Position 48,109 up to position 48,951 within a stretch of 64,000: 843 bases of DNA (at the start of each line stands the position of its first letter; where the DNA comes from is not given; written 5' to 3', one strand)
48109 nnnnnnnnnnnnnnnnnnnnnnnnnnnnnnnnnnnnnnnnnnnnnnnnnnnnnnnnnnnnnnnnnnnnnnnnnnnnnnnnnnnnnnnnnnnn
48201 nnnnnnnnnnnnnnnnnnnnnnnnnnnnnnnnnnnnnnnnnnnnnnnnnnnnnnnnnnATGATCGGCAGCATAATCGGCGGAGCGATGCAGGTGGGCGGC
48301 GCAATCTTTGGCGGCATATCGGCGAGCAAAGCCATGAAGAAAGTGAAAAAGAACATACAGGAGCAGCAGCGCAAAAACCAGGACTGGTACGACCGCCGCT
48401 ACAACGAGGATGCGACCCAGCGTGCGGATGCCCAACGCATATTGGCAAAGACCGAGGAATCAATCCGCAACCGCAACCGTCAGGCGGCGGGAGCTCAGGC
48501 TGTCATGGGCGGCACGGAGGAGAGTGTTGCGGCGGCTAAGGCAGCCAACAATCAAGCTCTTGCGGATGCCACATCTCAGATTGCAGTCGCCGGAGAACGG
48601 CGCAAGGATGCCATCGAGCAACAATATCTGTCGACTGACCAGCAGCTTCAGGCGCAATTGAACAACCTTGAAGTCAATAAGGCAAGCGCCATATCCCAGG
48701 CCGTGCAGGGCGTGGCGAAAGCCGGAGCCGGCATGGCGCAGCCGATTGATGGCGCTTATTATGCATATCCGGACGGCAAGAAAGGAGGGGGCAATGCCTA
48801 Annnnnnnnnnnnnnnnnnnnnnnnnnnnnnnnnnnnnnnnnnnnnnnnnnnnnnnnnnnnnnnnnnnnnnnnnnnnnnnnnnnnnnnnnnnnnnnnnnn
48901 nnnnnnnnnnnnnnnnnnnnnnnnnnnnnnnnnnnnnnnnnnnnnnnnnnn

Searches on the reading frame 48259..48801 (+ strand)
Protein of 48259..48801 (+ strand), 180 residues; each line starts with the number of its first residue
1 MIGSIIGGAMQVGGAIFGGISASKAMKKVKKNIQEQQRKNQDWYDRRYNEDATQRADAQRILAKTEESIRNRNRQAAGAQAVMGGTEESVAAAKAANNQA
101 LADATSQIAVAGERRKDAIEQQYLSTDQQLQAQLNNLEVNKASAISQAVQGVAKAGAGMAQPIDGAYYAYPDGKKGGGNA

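Call 8: search_protein_families(library=pfam, proteins=[window:48259-48801:+], max_evalue=0.01)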
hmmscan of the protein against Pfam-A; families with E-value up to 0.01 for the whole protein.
window:48259-48801:+ (180 aa): 2 families
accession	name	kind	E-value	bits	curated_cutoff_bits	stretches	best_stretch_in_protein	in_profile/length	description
PF24072.1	T7_gp14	-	3.5e-08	34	27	1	4-172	5-176/187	T7 virus internal virion protein gp14 family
PF18728.6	HEPN_AbiV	-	0.0027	18.3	27.1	1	14-75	51-118/155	AbiV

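Call 16: search_protein_families(library=phrogs, proteins=[window:48259-48801:+], max_evalue=0.01)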
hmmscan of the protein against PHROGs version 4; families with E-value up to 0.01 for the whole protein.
window:48259-48801:+ (180 aa): 2 families
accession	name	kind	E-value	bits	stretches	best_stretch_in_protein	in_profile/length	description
phrog_805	-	head and packaging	0.0031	18.6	1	5-161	10-171/189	internal virion protein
phrog_26964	-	unknown function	0.0046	18.5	1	2-61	23-82/93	-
